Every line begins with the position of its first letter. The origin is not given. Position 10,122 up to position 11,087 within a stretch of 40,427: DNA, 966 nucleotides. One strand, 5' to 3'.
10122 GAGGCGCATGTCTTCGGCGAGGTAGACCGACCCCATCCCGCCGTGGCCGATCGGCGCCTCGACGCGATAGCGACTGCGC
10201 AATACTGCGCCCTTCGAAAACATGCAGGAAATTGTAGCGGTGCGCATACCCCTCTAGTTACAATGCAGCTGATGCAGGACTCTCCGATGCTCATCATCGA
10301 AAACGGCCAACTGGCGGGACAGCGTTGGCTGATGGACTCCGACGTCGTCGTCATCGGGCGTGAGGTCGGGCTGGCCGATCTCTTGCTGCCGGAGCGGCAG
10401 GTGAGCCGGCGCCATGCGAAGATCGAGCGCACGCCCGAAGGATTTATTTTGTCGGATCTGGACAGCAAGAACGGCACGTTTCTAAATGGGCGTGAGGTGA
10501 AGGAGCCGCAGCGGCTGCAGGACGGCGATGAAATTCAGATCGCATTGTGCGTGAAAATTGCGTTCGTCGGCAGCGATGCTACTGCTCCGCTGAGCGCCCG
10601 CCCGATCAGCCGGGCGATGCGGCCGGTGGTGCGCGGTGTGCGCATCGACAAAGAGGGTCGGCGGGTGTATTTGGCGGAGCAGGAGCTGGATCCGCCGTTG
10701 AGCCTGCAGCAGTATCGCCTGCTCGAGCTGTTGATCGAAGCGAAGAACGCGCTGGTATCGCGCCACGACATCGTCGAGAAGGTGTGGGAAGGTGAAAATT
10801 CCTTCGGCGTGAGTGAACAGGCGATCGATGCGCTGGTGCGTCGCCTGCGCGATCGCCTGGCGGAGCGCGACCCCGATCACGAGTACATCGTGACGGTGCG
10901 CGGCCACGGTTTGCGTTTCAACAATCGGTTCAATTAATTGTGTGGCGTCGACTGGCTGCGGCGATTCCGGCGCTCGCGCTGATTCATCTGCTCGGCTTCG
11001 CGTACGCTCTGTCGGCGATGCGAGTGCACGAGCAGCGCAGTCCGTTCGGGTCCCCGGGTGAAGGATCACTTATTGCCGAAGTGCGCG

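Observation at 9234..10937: Ser/Thr kinase divergent from an FHA::winged-helix regulator, an OmpR-type output domain driven by an FHA module instead of a receiver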

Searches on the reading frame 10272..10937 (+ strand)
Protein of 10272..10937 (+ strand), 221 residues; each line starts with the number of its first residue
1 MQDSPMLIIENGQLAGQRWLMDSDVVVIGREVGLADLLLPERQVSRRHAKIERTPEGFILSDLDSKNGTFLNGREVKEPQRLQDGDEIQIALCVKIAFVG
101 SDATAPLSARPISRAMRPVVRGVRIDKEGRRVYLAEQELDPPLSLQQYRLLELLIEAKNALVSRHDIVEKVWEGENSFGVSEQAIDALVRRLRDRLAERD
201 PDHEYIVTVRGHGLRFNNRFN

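Call 5: search_protein_families(library=pfam, proteins=[window:10272-10937:+], max_evalue=0.01)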
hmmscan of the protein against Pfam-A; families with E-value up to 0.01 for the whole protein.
window:10272-10937:+ (221 aa): 3 families
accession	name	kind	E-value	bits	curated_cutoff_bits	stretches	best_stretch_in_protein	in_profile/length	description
PF00498.31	FHA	-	4.1e-20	72.4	20.7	1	26-90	1-66/67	FHA domain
PF00486.34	Trans_reg_C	-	2.1e-16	60.2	26.2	1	143-216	6-77/77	Transcriptional regulatory protein, C terminal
PF16697.10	Yop-YscD_cpl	-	7.1e-12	45.9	33.2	1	11-90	4-83/94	Inner membrane component of T3SS, cytoplasmic domain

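Call 6: search_protein_families(library=ncbifam, proteins=[window:10272-10937:+], max_evalue=0.01)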
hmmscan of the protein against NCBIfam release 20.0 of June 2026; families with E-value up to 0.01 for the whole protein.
window:10272-10937:+ (221 aa): 40 families (the best 25 are shown)
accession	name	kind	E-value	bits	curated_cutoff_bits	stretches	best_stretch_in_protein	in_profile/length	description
NF041660.2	oxygluDhInhib_OdhI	equivalog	2e-17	63.3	200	1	3-91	35-121/130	oxoglutarate dehydrogenase inhibitor Odhl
NF049868.1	FhaB_Rv0019c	equivalog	6e-16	58.9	125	1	6-90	68-151/158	FHA domain-containing protein FhaB/FipA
NF045944.1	ResRegRpaBCyano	equivalog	5.1e-15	55.5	330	1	120-216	133-227/229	response regulator transcription factor RpaB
TIGR02154.1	PhoB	equivalog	1.1e-13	51.1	296.2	1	120-216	134-225/226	phosphate regulon transcriptional regulator PhoB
NF052573.1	HisKinEspAMyxo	equivalog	4.9e-12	44.7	1400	1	15-98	37-119/755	serine histidine kinase EspA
NF053854.1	RespRegPhoBBctds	equivalog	4.2e-11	42.6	270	1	119-217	134-225/225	two-component system response regulator PhoB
NF033760.1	gliding_GltG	equivalog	1.1e-09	37.4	650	1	22-91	22-90/650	adventurous gliding motility protein GltG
TIGR01387.1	cztR_silR_copR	subfamily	1.5e-09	37.8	279.2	1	119-214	126-216/218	heavy metal response regulator transcription factor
NF008296.0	PRK11083.1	equivalog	2.3e-09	37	273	1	122-215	135-224/228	two-component system response regulator CreB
NF033117.2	vanR_ACDEGLN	exception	2.4e-09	37.1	350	1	119-214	132-223/226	VanR-ABDEGLN family response regulator transcription factor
TIGR03354.1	VI_FHA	hypoth_equivalog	3.7e-09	36.9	120.25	1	26-127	26-134/420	type VI secretion system-associated FHA domain protein TagH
NF041209.1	resp_regPieR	equivalog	1.1e-08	35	450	1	123-218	139-229/231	two component system response regulator PieR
NF007546.0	PRK10161.1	equivalog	1.4e-08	34.6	471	1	120-220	134-229/229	phosphate response regulator transcription factor PhoB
NF041734.1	resp_reg_RppA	equivalog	2.7e-08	33.4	250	1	134-217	145-228/229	two-component system response regulator RppA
NF009037.0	PRK12370.1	equivalog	1.8e-07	29.9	589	1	146-218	39-107/553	HilA/EilA family virulence transcriptional regulator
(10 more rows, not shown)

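Call 7: find_homologous_proteins(query=window:10272-10937:+, max_evalue=0.001)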
Query window:10272-10937:+ (221 aa): 7503 proteins with E <= 0.001 among 8000 candidates; the best 120 are listed.
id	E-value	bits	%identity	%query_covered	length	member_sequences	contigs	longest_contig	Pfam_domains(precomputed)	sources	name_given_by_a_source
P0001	3.7e-139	479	100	100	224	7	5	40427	PF00498.32,PF16697.11,PF00486.35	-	-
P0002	5.0e-133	459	94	100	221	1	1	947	PF00498.32,PF16697.11,PF00486.35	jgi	jgi:DNA-binding winged helix-turn-helix (wHTH) protein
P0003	1.9e-132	457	93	100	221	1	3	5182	PF00498.32,PF16697.11,PF00486.35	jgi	jgi:hypothetical protein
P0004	2.2e-132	457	93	100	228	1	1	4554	PF00498.32,PF16697.11,PF00486.35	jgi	jgi:predicted component of type VI protein secretion system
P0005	2.3e-132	457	93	100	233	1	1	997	PF00498.32,PF16697.11,PF00486.35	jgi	jgi:DNA-binding winged helix-turn-helix (wHTH) protein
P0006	3.1e-132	457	95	100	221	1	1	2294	PF00498.32,PF16697.11,PF00486.35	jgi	-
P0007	8.0e-132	455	94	100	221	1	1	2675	PF00498.32,PF16697.11,PF00486.35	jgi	-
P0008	1.5e-129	448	95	98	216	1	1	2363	PF00498.32,PF16697.11,PF00486.35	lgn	-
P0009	2.2e-129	447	94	98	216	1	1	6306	PF00498.32,PF16697.11,PF00486.35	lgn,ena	-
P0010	4.5e-129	446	95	98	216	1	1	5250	PF00498.32,PF16697.11,PF00486.35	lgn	-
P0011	8.6e-129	445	93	98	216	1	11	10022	PF00498.32,PF16697.11,PF00486.35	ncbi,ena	-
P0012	1.5e-128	445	94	98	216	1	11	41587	PF00498.32,PF16697.11,PF00486.35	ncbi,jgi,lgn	jgi:pSer/pThr/pTyr-binding forkhead associated (FHA) protein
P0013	2.0e-128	444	95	98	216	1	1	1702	PF00498.32,PF16697.11,PF00486.35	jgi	-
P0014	1.1e-127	442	94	98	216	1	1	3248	PF00498.32,PF16697.11,PF00486.35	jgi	-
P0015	5.2e-124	430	88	100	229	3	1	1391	PF00498.32,PF16697.11,PF00486.35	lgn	-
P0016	6.0e-123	426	86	99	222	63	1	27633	PF00498.32,PF16697.11,PF00486.35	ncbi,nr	ncbi:MAG: FHA domain-containing protein [Anaerolineae bacterium]|nr:FHA domain-containing protein [C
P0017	9.4e-123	426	88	100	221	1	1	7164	PF00498.32,PF16697.11,PF00486.35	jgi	jgi:predicted component of type VI protein secretion system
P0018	3.2e-122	424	88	99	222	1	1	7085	PF00498.32,PF16697.11,PF00486.35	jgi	jgi:hypothetical protein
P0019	5.8e-122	423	89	98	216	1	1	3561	PF00498.32,PF16697.11,PF00486.35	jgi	jgi:DNA-binding winged helix-turn-helix (wHTH) protein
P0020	7.2e-122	423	89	98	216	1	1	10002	PF00498.32,PF16697.11,PF00486.35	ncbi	-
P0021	4.4e-121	420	89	97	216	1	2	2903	PF00498.32,PF16697.11,PF00486.35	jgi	jgi:predicted component of type VI protein secretion system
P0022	7.8e-121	419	88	98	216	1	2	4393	PF00498.32,PF16697.11,PF00486.35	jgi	jgi:hypothetical protein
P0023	1.1e-120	419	89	97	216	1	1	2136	PF00498.32,PF16697.11,PF00486.35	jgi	jgi:hypothetical protein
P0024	2.1e-120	418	88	98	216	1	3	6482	PF00498.32,PF16697.11,PF00486.35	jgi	jgi:predicted component of type VI protein secretion system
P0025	3.0e-120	418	88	97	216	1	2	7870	PF00498.32,PF16697.11,PF00486.35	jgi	jgi:predicted component of type VI protein secretion system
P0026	7.0e-120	416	88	98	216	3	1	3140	PF00498.32,PF16697.11,PF00486.35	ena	-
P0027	2.0e-119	415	88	98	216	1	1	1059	PF00498.32,PF16697.11,PF00486.35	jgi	jgi:DNA-binding winged helix-turn-helix (wHTH) protein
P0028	2.4e-119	415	83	100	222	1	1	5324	PF00498.32,PF16697.11,PF00486.35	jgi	jgi:DNA-binding winged helix-turn-helix (wHTH) protein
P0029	1.4e-117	409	86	98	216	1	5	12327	PF00498.32,PF16697.11,PF00486.35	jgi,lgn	jgi:predicted component of type VI protein secretion system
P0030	6.9e-117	407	86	98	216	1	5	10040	PF00498.32,PF16697.11,PF00486.35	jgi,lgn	jgi:predicted component of type VI protein secretion system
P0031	4.0e-116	404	81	100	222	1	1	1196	PF00498.32,PF16697.11,PF00486.35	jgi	jgi:predicted component of type VI protein secretion system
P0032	2.1e-114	398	81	99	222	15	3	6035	PF00498.32,PF16697.11,PF00486.35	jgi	jgi:predicted component of type VI protein secretion system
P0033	2.4e-114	398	80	100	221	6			PF00498.32,PF16697.11,PF00486.35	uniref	uniref:FHA domain-containing protein n=1 Tax=Candidatus Roseilinea sp. TaxID=2838777 RepID=UPI004049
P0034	3.4e-114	398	80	100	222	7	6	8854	PF00498.32,PF16697.11,PF00486.35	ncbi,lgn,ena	-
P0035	8.0e-114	396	80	100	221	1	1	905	PF00498.32,PF16697.11,PF00486.35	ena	-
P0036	1.9e-113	395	80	100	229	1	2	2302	PF00498.32,PF16697.11,PF00486.35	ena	-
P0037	2.2e-113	395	80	100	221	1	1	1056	PF00498.32,PF16697.11,PF00486.35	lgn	-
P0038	1.2e-112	393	82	97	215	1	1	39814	PF00498.32,PF16697.11,PF00486.35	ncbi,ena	-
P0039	1.3e-112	393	81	97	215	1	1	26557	PF00498.32,PF16697.11,PF00486.35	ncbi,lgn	-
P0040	2.3e-112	392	79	100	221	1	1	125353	PF00498.32,PF16697.11,PF00486.35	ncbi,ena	-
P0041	2.6e-112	392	80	97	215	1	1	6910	PF00498.32,PF16697.11,PF00486.35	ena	-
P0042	3.0e-112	391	80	99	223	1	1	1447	PF00498.32,PF16697.11,PF00486.35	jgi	jgi:DNA-binding winged helix-turn-helix (wHTH) protein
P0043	3.1e-112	391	81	97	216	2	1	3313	PF00498.32,PF16697.11,PF00486.35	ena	-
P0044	5.6e-112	390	81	99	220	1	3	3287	PF00498.32,PF16697.11,PF00486.35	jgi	jgi:predicted component of type VI protein secretion system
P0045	6.3e-112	390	81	97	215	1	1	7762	PF00498.32,PF16697.11,PF00486.35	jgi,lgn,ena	-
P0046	9.1e-112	390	79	99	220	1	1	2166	PF00498.32,PF16697.11,PF00486.35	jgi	jgi:predicted component of type VI protein secretion system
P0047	1.5e-111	389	80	99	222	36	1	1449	PF00498.32,PF16697.11,PF00486.35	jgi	jgi:predicted component of type VI protein secretion system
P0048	1.6e-111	389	80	97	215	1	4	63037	PF00498.32,PF16697.11,PF00486.35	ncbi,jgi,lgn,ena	-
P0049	1.9e-111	389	80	99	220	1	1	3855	PF00498.32,PF16697.11,PF00486.35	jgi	jgi:predicted component of type VI protein secretion system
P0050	2.8e-111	388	80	99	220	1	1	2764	PF00498.32,PF16697.11,PF00486.35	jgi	jgi:predicted component of type VI protein secretion system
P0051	4.2e-111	388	80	97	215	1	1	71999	PF00498.32,PF16697.11,PF00486.35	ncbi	-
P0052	6.4e-111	387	81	97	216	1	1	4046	PF00498.32,PF16697.11,PF00486.35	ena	-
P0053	7.5e-111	387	81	97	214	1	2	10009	PF00498.32,PF16697.11,PF00486.35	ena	-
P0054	1.3e-110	386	80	97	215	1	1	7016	PF00498.32,PF16697.11,PF00486.35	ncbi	-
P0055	1.4e-110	386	79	97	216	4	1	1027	PF00498.32,PF16697.11,PF00486.35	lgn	-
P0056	2.2e-110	385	81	97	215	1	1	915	PF00498.32,PF16697.11,PF00486.35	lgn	-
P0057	4.3e-110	384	79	100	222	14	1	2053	PF00498.32,PF16697.11,PF00486.35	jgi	-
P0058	5.3e-110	384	81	97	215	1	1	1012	PF00498.32,PF16697.11,PF00486.35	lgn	-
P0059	2.6e-109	382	79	97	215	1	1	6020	PF00498.32,PF16697.11,PF00486.35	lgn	-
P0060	2.7e-109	382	79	97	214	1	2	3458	PF00498.32,PF16697.11,PF00486.35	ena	-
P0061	2.8e-109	382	80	97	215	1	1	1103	PF00498.32,PF16697.11,PF00486.35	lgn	-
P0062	4.1e-109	381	79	97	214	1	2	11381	PF00498.32,PF16697.11,PF00486.35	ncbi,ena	-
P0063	4.5e-109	381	79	99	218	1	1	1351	PF00498.32,PF16697.11,PF00486.35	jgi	jgi:predicted component of type VI protein secretion system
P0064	5.0e-109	381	78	99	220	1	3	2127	PF00498.32,PF16697.11,PF00486.35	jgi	jgi:predicted component of type VI protein secretion system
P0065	6.5e-109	380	78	99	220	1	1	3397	PF00498.32,PF16697.11,PF00486.35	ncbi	ncbi:MAG: FHA domain-containing protein [Thermoflexales bacterium]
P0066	7.1e-109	380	78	99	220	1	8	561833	PF00498.32,PF16697.11,PF00486.35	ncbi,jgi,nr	ncbi:MAG TPA: FHA domain-containing protein [Thermoflexales bacterium]|jgi:hypothetical protein|nr:F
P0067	7.3e-109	380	78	99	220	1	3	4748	PF00498.32,PF16697.11,PF00486.35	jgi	jgi:hypothetical protein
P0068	1.4e-108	379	77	99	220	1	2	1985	PF00498.32,PF16697.11,PF00486.35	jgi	jgi:hypothetical protein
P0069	1.5e-108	379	78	97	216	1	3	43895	PF00498.32,PF16697.11,PF00486.35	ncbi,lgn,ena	-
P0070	3.7e-108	378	79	97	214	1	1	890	PF00498.32,PF16697.11,PF00486.35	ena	-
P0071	4.2e-108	378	77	97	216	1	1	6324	PF00498.32,PF16697.11,PF00486.35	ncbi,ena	-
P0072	6.6e-108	377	77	99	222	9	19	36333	PF00498.32,PF16697.11,PF00486.35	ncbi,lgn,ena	-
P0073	1.3e-107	376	78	97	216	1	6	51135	PF00498.32,PF16697.11,PF00486.35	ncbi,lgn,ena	-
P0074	2.5e-107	375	79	97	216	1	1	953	PF00498.32,PF16697.11,PF00486.35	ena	-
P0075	3.8e-107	375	79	97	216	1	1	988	PF00498.32,PF16697.11,PF00486.35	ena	-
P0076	4.9e-107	374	75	99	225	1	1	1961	PF00498.32,PF16697.11,PF00486.35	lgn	-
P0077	5.4e-107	374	78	97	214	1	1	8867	PF00498.32,PF16697.11,PF00486.35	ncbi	-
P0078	6.2e-107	374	77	99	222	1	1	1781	PF00498.32,PF16697.11,PF00486.35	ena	-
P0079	7.2e-107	374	76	99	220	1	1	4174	PF00498.32,PF16697.11,PF00486.35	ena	-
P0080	8.3e-107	374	76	99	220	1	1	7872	PF00498.32,PF16697.11,PF00486.35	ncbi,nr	ncbi:MAG: FHA domain-containing protein [Thermoflexales bacterium]|nr:FHA domain-containing protein 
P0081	8.8e-107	373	77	99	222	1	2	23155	PF00498.32,PF16697.11,PF00486.35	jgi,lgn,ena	-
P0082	1.0e-106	373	78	97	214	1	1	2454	PF00498.32,PF16697.11,PF00486.35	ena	-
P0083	1.4e-106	373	78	97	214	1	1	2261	PF00498.32,PF16697.11,PF00486.35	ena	-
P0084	1.5e-106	373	78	97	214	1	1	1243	PF00498.32,PF16697.11,PF00486.35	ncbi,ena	-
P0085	2.0e-106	372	78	97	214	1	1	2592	PF00498.32,PF16697.11,PF00486.35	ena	-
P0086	2.6e-106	372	78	97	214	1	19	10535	PF00498.32,PF16697.11,PF00486.35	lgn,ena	-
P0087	3.7e-106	371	78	97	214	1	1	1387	PF00498.32,PF16697.11,PF00486.35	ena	-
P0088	3.8e-106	371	78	97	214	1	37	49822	PF00498.32,PF16697.11,PF00486.35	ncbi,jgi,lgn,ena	-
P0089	3.9e-106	371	78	97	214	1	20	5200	PF00498.32,PF16697.11,PF00486.35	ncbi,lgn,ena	-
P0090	4.5e-106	371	78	97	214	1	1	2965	PF00498.32,PF16697.11,PF00486.35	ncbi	-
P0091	4.8e-106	371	78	97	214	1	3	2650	PF00498.32,PF16697.11,PF00486.35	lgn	-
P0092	8.0e-106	370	78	97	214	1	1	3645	PF00498.32,PF16697.11,PF00486.35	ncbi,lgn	-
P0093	1.6e-105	369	77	97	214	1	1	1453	PF00498.32,PF16697.11,PF00486.35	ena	-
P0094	2.2e-105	369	77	97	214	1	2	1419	PF00498.32,PF16697.11,PF00486.35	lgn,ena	-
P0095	3.0e-105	368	77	97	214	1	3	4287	PF00498.32,PF16697.11,PF00486.35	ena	-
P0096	3.8e-105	368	77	97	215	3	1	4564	PF00498.32,PF16697.11,PF00486.35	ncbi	-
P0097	4.0e-105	368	77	97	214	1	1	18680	PF00498.32,PF16697.11,PF00486.35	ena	-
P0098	6.3e-105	367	77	97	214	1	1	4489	PF00498.32,PF16697.11,PF00486.35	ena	-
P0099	7.9e-105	367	77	99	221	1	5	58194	PF00498.32,PF16697.11,PF00486.35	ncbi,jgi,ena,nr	ncbi:MAG TPA: FHA domain-containing protein [Thermoflexales bacterium]|nr:FHA domain-containing prot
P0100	8.4e-105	367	77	96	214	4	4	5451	PF00498.32,PF16697.11,PF00486.35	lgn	-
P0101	1.4e-104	366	76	97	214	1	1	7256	PF00498.32,PF16697.11,PF00486.35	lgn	-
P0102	2.5e-104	365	77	98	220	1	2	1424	PF00498.32,PF16697.11,PF00486.35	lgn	-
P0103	4.2e-104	365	77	99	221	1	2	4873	PF00498.32,PF16697.11,PF00486.35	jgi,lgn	jgi:DNA-binding response OmpR family regulator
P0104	4.3e-104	365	76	97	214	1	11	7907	PF00498.32,PF16697.11,PF00486.35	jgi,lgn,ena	-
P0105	3.4e-103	362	77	97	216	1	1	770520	PF00498.32,PF16697.11,PF00486.35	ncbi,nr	ncbi:MAG: transcriptional regulator [Candidatus Roseilinea sp.]|nr:MAG: transcriptional regulator [C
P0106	6.3e-103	361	77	99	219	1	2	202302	PF00498.32,PF16697.11,PF00486.35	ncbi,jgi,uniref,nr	ncbi:MAG: FHA domain-containing protein [Chloroflexi bacterium]|jgi:predicted component of type VI p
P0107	8.0e-103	361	88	85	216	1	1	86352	PF00498.32,PF16697.11,PF00486.35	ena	-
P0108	4.0e-102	358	73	99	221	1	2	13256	PF00498.32,PF16697.11,PF00486.35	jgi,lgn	jgi:DNA-binding winged helix-turn-helix (wHTH) protein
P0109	4.3e-102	358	77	97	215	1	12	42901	PF00498.32,PF16697.11,PF00486.35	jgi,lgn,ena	-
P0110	7.2e-102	357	73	99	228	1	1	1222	PF00498.32,PF16697.11,PF00486.35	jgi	jgi:DNA-binding winged helix-turn-helix (wHTH) protein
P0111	1.2e-101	357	76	97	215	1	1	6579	PF00498.32,PF16697.11,PF00486.35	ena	-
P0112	2.3e-101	356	77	97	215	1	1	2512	PF00498.32,PF16697.11,PF00486.35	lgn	-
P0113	2.4e-101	356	76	97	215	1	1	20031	PF00498.32,PF16697.11,PF00486.35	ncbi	-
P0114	3.0e-101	355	76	97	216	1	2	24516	PF00498.32,PF16697.11,PF00486.35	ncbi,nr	ncbi:MAG: FHA domain-containing protein [Thermoflexales bacterium]|nr:FHA domain-containing protein 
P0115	9.0e-101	354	74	99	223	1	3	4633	PF00498.32,PF16697.11,PF00486.35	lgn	-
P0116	2.3e-100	352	74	99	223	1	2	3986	PF00498.32,PF16697.11,PF00486.35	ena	-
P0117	3.1e-100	352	76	97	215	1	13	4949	PF00498.32,PF16697.11,PF00486.35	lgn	-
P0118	3.7e-100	352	77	97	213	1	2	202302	PF00498.32,PF16697.11,PF00486.35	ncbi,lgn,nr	ncbi:FHA domain-containing protein [Candidatus Roseilinea sp. NK_OTU-006]|nr:FHA domain-containing p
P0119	6.9e-99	348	74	97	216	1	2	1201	PF00498.32,PF16697.11,PF00486.35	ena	-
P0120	2.2e-98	346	75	97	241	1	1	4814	PF00498.32,PF16697.11,PF00486.35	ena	-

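Call 16: find_encoding_contigs(protein=P0066, flank=8000, max_places=3)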
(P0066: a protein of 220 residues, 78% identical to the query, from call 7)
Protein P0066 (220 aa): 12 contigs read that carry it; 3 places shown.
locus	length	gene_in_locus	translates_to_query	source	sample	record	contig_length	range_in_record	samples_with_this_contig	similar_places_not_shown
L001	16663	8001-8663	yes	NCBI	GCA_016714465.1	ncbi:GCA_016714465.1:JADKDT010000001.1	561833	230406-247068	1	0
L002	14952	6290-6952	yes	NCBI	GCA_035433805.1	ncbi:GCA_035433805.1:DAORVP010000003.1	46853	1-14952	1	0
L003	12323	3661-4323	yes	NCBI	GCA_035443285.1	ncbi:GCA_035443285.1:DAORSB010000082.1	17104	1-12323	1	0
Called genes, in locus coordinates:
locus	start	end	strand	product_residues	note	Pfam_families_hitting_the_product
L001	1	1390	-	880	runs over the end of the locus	PF00521:DNA_topoisoIV, PF03989:DNA_gyraseA_C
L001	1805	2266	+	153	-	-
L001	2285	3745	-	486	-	PF00672:HAMP, PF07730:HisKA_3, PF13581:HATPase_c_2 (weak), PF02518:HATPase_c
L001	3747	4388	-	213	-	PF00072:Response_reg, PF00196:GerE, PF13384:HTH_23 (weak)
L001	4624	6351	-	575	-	PF07732:Cu-oxidase_3, PF07731:Cu-oxidase_2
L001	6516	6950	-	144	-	PF13442:Cytochrome_CBB3, PF00034:Cytochrom_C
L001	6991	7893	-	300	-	PF00069:Pkinase, PF07714:PK_Tyr_Ser-Thr, PF03109:ABC1 (weak)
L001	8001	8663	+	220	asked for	PF16697:Yop-YscD_cpl, PF00498:FHA, PF00486:Trans_reg_C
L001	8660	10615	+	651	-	PF13231:PMT_2 (weak)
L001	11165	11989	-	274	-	PF00903:Glyoxalase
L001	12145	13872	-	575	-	PF05524:PEP-utilisers_N, PF00391:PEP-utilizers, PF02896:PEP-utilizers_C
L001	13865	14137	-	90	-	PF00381:PTS-HPr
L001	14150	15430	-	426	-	PF03447:NAD_binding_3 (weak), PF21135:DRL_cat, PF08666:SAF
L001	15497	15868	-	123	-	PF03829:PTSIIA_gutA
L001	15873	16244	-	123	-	PF03612:EIIBC-GUT_N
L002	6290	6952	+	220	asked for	PF16697:Yop-YscD_cpl, PF00498:FHA, PF00486:Trans_reg_C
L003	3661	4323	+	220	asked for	PF16697:Yop-YscD_cpl, PF00498:FHA, PF00486:Trans_reg_C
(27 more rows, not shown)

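Call 17: find_encoding_contigs(protein=P0105, flank=8000, max_places=2)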
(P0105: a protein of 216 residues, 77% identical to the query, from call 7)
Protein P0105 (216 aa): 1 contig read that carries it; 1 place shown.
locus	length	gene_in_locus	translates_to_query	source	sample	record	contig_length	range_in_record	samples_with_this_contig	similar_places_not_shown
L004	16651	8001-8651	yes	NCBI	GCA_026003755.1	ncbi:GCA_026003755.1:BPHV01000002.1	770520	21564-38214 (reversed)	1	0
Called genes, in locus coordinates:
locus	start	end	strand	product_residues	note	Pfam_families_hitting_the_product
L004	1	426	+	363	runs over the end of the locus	PF00291:PALP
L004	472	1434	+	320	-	PF00288:GHMP_kinases_N, PF08544:GHMP_kinases_C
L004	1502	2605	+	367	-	PF00005:ABC_tran, PF17912:OB_MalK, PF08402:TOBE_2 (weak)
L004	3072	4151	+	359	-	PF00155:Aminotran_1_2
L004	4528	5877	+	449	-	PF13167:GTP-bdg_N, PF16360:GTP-bdg_M, PF00350:Dynamin_N (faint), PF01926:MMR_HSR1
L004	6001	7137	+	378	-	PF02163:Peptidase_M50, PF00571:CBS (weak)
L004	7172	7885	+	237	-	PF18306:LDcluster4, PF03641:Lysine_decarbox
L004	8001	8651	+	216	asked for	PF16697:Yop-YscD_cpl, PF00498:FHA, PF00486:Trans_reg_C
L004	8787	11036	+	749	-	PF01315:Ald_Xan_dh_C, PF02738:MoCoBD_1, PF20256:MoCoBD_2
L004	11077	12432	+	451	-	PF01425:Amidase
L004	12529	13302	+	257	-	PF13489:Methyltransf_23, PF01209:Ubie_methyltran, PF05148:Methyltransf_8 (weak), PF05175:MTS (weak), PF13847:Methyltransf_31, PF08241:Methyltransf_11, PF08242:Methyltransf_12, PF13649:Methyltransf_25, +1 more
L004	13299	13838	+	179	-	PF04471:Mrr_cat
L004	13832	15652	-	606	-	PF00664:ABC_membrane, PF00005:ABC_tran, PF00004:AAA (faint)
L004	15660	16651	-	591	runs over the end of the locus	PF00664:ABC_membrane, PF00005:ABC_tran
